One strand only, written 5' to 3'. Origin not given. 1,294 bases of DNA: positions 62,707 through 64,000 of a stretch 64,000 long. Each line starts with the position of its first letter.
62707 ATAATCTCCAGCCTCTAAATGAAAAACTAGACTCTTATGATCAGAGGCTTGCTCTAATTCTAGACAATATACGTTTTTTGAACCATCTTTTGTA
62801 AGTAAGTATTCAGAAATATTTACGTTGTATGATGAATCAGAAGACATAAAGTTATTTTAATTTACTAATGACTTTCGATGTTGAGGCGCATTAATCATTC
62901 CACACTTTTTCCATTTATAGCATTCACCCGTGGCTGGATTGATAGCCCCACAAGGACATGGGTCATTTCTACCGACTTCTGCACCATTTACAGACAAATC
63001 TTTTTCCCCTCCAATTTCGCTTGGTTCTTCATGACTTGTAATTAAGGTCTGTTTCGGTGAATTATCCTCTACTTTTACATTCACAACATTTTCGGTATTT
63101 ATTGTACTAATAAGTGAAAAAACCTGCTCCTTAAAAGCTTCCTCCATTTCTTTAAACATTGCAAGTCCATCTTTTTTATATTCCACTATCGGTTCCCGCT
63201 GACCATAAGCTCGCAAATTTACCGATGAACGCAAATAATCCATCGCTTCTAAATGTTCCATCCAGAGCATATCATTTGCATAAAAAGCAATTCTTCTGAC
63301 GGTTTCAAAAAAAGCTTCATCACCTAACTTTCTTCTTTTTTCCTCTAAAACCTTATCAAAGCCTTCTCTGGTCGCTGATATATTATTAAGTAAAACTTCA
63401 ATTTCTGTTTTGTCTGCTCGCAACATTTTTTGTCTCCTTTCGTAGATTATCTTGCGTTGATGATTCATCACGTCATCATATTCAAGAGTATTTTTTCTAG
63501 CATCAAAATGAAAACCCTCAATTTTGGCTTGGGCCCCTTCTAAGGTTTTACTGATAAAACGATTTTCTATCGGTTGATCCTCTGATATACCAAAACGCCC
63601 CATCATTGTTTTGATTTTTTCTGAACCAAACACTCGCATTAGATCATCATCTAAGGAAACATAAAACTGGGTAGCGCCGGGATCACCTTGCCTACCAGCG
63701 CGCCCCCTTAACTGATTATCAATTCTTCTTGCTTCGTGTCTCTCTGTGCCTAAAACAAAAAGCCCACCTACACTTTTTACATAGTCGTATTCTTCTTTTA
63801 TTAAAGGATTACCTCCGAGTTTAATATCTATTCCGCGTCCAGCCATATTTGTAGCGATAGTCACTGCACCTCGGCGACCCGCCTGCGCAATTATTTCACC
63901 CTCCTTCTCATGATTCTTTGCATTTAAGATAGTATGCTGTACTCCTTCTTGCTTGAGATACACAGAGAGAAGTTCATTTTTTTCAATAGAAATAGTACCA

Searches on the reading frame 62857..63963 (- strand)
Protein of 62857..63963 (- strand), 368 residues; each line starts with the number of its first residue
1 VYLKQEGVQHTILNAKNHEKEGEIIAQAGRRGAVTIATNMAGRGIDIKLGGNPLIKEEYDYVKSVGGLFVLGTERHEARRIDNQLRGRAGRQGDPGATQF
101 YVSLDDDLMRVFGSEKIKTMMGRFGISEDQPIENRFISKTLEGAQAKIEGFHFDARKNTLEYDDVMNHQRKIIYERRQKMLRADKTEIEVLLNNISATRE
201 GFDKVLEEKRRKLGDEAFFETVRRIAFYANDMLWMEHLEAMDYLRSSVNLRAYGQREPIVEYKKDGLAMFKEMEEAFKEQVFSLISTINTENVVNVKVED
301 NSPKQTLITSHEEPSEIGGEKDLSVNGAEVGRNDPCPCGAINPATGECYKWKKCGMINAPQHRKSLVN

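Call 29: search_protein_families(library=pfam, proteins=[window:62857-63963:-], max_evalue=0.01)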
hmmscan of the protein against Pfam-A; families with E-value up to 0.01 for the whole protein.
window:62857-63963:- (368 aa): 3 families
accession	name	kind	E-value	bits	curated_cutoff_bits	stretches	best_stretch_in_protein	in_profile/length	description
PF21090.3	P-loop_SecA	-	2.1e-57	194.5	27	2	55-129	131-205/205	SecA P-loop domain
PF07516.18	SecA_SW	-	1.6e-43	149.6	26.7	2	200-288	113-199/200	SecA Wing and Scaffold domain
PF00271.37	Helicase_C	-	0.0043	17.7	23.5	0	4-93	36-110/110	Helicase conserved C-terminal domain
